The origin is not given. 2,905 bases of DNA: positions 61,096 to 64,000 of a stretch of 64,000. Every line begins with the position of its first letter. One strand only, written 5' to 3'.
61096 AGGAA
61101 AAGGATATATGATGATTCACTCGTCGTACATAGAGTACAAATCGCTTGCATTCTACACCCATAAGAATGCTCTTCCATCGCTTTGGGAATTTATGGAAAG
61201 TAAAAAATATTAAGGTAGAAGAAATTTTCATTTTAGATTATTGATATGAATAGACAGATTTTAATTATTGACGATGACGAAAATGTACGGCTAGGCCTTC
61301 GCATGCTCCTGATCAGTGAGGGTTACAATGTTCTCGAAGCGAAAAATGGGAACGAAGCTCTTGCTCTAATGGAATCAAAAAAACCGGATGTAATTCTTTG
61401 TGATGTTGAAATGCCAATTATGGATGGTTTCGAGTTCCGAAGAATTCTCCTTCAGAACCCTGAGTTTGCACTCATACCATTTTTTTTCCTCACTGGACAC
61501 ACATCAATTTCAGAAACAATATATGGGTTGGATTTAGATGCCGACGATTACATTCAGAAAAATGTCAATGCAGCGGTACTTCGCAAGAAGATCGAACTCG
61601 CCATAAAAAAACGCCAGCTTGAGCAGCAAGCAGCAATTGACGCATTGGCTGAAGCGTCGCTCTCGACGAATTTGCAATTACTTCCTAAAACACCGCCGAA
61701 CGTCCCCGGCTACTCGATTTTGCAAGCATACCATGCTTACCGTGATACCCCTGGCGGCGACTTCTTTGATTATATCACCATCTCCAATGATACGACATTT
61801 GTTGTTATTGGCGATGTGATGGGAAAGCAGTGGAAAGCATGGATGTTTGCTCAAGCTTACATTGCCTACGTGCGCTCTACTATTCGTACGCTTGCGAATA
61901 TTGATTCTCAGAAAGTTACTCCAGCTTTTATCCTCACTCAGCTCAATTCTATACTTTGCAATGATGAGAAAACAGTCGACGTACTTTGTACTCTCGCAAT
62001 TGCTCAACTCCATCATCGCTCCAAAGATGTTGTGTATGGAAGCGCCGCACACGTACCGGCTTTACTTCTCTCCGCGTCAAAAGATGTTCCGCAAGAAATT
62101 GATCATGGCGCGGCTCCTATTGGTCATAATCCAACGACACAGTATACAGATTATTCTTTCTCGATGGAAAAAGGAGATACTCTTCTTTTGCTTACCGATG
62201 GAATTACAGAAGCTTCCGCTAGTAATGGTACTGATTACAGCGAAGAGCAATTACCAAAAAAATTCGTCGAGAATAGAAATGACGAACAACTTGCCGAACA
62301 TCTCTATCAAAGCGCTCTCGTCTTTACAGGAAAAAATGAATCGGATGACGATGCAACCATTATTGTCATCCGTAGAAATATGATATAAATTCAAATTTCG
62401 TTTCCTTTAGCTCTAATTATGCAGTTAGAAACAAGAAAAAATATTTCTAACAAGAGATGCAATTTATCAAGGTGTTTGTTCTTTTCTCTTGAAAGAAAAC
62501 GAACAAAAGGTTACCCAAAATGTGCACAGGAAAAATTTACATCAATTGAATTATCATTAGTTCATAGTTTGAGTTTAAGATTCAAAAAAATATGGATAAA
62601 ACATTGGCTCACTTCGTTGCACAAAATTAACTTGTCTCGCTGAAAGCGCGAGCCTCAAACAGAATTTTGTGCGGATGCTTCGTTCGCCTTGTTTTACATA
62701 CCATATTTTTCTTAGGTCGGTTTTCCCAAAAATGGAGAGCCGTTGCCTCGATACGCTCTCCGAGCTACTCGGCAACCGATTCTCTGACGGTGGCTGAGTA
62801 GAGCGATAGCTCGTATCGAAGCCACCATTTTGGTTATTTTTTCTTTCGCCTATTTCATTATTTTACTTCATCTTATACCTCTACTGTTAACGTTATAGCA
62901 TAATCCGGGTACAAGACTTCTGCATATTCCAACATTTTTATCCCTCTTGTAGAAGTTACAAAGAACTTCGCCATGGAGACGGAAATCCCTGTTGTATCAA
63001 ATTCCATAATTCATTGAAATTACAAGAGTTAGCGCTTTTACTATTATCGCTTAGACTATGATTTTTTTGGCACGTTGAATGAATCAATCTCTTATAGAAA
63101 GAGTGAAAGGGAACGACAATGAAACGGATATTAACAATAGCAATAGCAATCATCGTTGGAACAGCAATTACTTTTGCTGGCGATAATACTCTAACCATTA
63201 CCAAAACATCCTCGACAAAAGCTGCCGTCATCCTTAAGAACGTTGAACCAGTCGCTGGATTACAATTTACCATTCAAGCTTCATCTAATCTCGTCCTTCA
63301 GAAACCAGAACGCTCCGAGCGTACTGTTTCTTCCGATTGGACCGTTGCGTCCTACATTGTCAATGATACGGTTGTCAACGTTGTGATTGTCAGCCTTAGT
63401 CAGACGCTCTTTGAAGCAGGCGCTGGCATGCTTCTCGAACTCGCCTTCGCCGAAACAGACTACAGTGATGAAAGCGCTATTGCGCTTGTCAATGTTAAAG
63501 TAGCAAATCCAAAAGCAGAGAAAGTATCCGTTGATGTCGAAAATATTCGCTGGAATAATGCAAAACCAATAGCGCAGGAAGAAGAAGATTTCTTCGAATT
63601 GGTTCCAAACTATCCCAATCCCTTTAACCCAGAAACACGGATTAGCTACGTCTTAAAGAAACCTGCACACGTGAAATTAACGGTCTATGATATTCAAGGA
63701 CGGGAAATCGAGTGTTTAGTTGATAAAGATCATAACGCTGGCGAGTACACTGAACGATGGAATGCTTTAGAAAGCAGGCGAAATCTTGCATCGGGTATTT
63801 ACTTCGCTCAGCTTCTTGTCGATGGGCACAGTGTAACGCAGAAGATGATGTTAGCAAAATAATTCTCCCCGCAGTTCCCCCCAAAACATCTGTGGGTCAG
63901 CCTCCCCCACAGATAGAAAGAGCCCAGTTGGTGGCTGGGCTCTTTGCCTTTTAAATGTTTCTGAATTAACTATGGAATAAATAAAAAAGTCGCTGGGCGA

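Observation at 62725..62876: Modular, imperfectly palindromic intergenic repeat family: at least 8 copies or fragments in 64 kb, always downstream of gene ends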

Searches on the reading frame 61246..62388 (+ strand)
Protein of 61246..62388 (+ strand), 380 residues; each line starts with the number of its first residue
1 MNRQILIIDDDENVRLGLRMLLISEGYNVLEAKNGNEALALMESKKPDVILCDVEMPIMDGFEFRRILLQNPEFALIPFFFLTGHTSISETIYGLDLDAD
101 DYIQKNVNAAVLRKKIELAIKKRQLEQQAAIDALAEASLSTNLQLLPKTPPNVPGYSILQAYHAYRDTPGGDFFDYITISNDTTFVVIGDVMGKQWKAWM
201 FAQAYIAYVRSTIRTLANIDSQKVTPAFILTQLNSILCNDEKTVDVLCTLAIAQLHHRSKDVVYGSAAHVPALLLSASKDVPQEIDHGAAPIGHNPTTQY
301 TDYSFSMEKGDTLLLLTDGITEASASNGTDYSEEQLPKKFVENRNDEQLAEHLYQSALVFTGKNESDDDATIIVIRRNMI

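Call 21: find_encoding_contigs(protein=window:61246-62388:+, flank=10000, max_places=10)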
Protein window:61246-62388:+ (380 aa): 6 contigs read that carry it; 4 places shown.
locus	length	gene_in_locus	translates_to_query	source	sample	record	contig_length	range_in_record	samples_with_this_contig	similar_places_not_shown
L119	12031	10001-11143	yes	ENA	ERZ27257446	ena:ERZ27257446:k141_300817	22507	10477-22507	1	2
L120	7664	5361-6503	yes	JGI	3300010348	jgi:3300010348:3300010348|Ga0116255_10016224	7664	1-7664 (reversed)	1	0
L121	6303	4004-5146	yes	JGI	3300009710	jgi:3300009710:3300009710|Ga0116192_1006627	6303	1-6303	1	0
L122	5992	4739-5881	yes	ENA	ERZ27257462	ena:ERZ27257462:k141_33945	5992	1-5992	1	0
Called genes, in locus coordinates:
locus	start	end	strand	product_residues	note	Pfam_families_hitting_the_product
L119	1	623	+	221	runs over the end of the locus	PF04542:Sigma70_r2, PF08281:Sigma70_r4_2, PF04545:Sigma70_r4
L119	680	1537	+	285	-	-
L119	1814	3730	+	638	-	PF13432:TPR_16, PF00515:TPR_1, PF07719:TPR_2, PF13181:TPR_8 (weak), PF13371:TPR_9 (weak), PF13414:TPR_11 (weak), PF14559:TPR_19, PF21033:RMD1-3 (weak), +8 more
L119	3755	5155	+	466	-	PF00072:Response_reg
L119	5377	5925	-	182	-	PF18935:DUF5683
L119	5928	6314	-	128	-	PF01042:Ribonuc_L-PSP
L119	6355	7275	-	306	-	PF02195:ParB_N, PF17762:HTH_ParB, PF23552:ParB_C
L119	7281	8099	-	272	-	PF02374:ArsA_ATPase (weak), PF06564:CBP_BcsQ (faint), PF09140:MipZ (weak), PF10609:ParA, PF13614:AAA_31, PF00142:Fer4_NifH (weak), PF01656:CbiA, PF09140:MipZ (weak)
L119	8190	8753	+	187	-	PF07823:CPDase, PF13563:2_5_RNA_ligase2, PF02834:LigT_PEase (faint)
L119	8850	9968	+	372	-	PF03051:Peptidase_C1_2 (weak), PF00112:Peptidase_C1 (weak)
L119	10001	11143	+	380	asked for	PF00072:Response_reg, PF07228:SpoIIE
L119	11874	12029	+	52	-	?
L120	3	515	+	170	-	?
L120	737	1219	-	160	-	PF18935:DUF5683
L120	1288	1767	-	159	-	PF01042:Ribonuc_L-PSP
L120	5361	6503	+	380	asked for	PF00072:Response_reg, PF07228:SpoIIE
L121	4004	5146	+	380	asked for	PF00072:Response_reg, PF07228:SpoIIE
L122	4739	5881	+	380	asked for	PF00072:Response_reg, PF07228:SpoIIE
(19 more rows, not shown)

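Call 50: find_homologous_proteins(query=window:61246-62388:+, max_evalue=1e-60)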
Query window:61246-62388:+ (380 aa): 21 proteins with E <= 1e-60 among 4192 candidates.
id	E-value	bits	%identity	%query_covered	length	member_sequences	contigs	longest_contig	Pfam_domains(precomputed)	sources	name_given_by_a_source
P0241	2.0e-249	845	100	100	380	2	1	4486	PF00072.31,PF07228.18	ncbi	-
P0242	7.7e-226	767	91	100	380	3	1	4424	PF00072.31,PF07228.18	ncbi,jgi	-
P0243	1.1e-139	484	56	98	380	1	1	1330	PF00072.31,PF07228.18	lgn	-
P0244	5.4e-133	462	54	99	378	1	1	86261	PF00072.31,PF07228.18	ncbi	-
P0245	1.9e-84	302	34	98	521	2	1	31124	PF00072.31,PF07228.18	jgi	-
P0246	5.0e-84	301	40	99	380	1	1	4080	PF00072.31,PF07228.18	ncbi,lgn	-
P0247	1.4e-81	293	39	99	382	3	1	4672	PF00072.31,PF07228.18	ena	-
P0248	8.0e-81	290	41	98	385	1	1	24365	PF00072.31,PF07228.18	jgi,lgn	jgi:sigma-B regulation protein RsbU (phosphoserine phosphatase)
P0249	1.7e-79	286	33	98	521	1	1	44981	PF00072.31,PF07228.18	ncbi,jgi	-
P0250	1.0e-78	283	31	98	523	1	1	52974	PF00072.31,PF07228.18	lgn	-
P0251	1.5e-78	283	33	98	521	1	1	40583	PF00072.31,PF07228.18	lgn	-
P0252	1.8e-77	279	31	98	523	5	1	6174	PF00072.31,PF07228.18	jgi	jgi:sigma-B regulation protein RsbU (phosphoserine phosphatase)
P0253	7.6e-76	274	33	98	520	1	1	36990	PF00072.31,PF07228.18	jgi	jgi:phosphoserine phosphatase RsbU/P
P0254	2.6e-75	272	32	97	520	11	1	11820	PF23198.2,PF00072.31,PF07228.18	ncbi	-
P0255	4.4e-73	265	40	92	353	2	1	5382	PF00072.31,PF07228.18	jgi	jgi:sigma-B regulation protein RsbU (phosphoserine phosphatase)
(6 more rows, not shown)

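Call 51: find_encoding_contigs(protein=P0242, flank=10000, max_places=4)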
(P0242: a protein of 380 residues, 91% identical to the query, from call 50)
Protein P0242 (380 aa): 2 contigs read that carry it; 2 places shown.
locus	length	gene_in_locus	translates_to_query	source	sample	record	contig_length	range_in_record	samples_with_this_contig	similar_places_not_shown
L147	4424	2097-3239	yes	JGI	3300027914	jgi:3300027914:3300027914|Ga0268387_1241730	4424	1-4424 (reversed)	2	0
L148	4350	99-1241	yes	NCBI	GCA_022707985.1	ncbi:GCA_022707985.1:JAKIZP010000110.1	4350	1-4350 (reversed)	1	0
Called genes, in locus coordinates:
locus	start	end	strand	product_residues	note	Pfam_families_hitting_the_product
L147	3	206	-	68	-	?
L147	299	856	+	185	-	PF07823:CPDase, PF02834:LigT_PEase (faint), PF13563:2_5_RNA_ligase2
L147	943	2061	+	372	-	PF03051:Peptidase_C1_2 (weak), PF00112:Peptidase_C1 (weak)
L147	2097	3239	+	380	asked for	PF00072:Response_reg, PF07228:SpoIIE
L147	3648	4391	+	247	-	PF18962:Por_Secre_tail (weak)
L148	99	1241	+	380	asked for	PF00072:Response_reg, PF07228:SpoIIE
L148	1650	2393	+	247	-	PF18962:Por_Secre_tail (weak)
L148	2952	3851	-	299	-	PF23023:Anti-Pycsar_Apyc1 (weak), PF12706:Lactamase_B_2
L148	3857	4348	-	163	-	?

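Call 52: find_encoding_contigs(protein=P0244, flank=6000, max_places=2)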
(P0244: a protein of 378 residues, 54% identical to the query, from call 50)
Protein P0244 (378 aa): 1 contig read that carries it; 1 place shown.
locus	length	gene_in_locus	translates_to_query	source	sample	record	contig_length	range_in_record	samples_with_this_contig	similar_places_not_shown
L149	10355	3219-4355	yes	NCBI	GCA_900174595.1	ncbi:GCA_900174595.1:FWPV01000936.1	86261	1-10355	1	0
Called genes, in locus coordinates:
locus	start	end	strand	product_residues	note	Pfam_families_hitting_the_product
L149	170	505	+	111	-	-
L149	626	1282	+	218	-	-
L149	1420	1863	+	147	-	-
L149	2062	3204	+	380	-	PF00112:Peptidase_C1 (faint), PF03051:Peptidase_C1_2 (weak)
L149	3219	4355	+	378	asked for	PF00072:Response_reg, PF07228:SpoIIE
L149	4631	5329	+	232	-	PF13860:FlgD_ig (faint), PF18962:Por_Secre_tail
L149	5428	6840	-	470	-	PF00474:SSF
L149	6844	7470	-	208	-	PF04263:TPK_catalytic, PF04265:TPK_B1_binding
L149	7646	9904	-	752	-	PF07715:Plug, PF00593:TonB_dep_Rec_b-barrel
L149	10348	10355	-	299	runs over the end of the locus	-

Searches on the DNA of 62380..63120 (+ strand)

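Call 38: search_rna_families(source=window, start=62380, end=63120, threshold=evalue, max_evalue=10, show_alignments=2)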
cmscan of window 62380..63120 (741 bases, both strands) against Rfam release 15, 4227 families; matches with E-value up to 10: 6.
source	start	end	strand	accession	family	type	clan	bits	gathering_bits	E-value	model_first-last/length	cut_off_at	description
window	62444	62550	-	RF01590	plasmodium_snoR14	Gene; snRNA; snoRNA; CD-box;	-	23.4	90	1.9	1-127/127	no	small nucleolar RNA snoR14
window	63021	63096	-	RF01651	ceN69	Gene; snRNA; snoRNA; CD-box;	-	16.7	45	2.9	1-107/107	no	Caenorhabditis snoRNA ceN69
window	62461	62550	-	RF00310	snoZ165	Gene; snRNA; snoRNA; CD-box;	-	16.3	90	6.9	1-92/92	no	Small nucleolar RNA Z165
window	62474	62564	-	RF00404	SNORA46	Gene; snRNA; snoRNA; HACA-box;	-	15.9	80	4.8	1-135/135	no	Small nucleolar RNA SNORA46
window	62402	62509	-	RF00398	SNORA15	Gene; snRNA; snoRNA; HACA-box;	-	14.4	47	9.2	1-137/137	no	Small nucleolar RNA SNORA15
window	62523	62581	-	RF01155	snoR101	Gene; snRNA; snoRNA; CD-box;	-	12.7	40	9.4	1-66/66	no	Small nucleolar RNA snoR101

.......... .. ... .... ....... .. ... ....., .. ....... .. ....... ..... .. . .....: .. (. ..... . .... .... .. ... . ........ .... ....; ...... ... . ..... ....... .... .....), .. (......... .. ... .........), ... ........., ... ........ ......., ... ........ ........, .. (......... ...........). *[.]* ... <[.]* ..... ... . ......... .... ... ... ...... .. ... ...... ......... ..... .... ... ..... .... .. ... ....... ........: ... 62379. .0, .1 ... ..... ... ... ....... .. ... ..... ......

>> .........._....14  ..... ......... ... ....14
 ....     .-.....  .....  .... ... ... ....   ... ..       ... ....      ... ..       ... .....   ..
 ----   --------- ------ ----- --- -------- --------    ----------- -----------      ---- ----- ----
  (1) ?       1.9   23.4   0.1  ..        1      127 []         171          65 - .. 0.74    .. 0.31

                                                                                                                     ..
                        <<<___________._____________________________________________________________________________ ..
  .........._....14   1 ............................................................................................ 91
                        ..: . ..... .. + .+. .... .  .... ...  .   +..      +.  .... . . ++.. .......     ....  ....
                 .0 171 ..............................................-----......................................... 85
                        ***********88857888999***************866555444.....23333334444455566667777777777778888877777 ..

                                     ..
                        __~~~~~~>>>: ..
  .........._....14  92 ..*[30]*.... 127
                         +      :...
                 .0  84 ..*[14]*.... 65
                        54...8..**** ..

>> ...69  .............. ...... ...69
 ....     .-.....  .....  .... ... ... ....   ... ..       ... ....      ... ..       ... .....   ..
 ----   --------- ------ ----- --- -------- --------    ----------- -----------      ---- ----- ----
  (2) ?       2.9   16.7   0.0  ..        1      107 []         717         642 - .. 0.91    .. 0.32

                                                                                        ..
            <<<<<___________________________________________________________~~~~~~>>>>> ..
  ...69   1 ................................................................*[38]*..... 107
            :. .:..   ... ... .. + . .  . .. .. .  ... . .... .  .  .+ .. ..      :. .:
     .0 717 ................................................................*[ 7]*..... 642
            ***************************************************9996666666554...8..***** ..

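Call 73: search_dna_similar(query=window:62455-62906:+, collection=plasmids, mode=distant, max_evalue=0.001, max_rows=10)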
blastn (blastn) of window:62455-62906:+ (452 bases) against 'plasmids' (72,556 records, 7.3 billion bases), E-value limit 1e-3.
No match.

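Call 74: search_dna_similar(query=window:62455-62906:+, collection=phages, mode=distant, max_evalue=0.001, max_rows=10)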
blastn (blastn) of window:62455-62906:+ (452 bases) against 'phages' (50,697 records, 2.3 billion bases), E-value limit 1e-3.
No match.

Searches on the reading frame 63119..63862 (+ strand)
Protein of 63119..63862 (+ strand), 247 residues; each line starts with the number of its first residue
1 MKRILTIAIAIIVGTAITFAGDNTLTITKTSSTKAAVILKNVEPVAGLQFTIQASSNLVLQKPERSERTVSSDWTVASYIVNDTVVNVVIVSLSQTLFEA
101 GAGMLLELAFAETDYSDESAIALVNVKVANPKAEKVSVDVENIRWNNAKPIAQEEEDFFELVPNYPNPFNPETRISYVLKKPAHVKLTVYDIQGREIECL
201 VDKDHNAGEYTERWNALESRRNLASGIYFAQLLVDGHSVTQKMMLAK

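Call 28: search_protein_families(library=pfam, proteins=[window:63119-63862:+])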
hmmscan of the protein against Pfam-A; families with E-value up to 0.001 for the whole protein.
window:63119-63862:+ (247 aa): 2 families
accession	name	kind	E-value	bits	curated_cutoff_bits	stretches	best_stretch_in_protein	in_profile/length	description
PF18962.6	Por_Secre_tail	-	4e-08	33.9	27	1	165-244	2-74/75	Secretion system C-terminal sorting domain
PF13860.13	FlgD_ig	-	0.00054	20.3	27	0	174-228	13-69/79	FlgD Ig-like domain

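Call 95: find_encoding_contigs(protein=window:63119-63862:+, flank=10000, max_places=3)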
Protein window:63119-63862:+ (247 aa): no gene with exactly this product is on record in the collection.
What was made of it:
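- Tried and rejected: A look-up for the right-edge protein found nothing on record (call 95).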
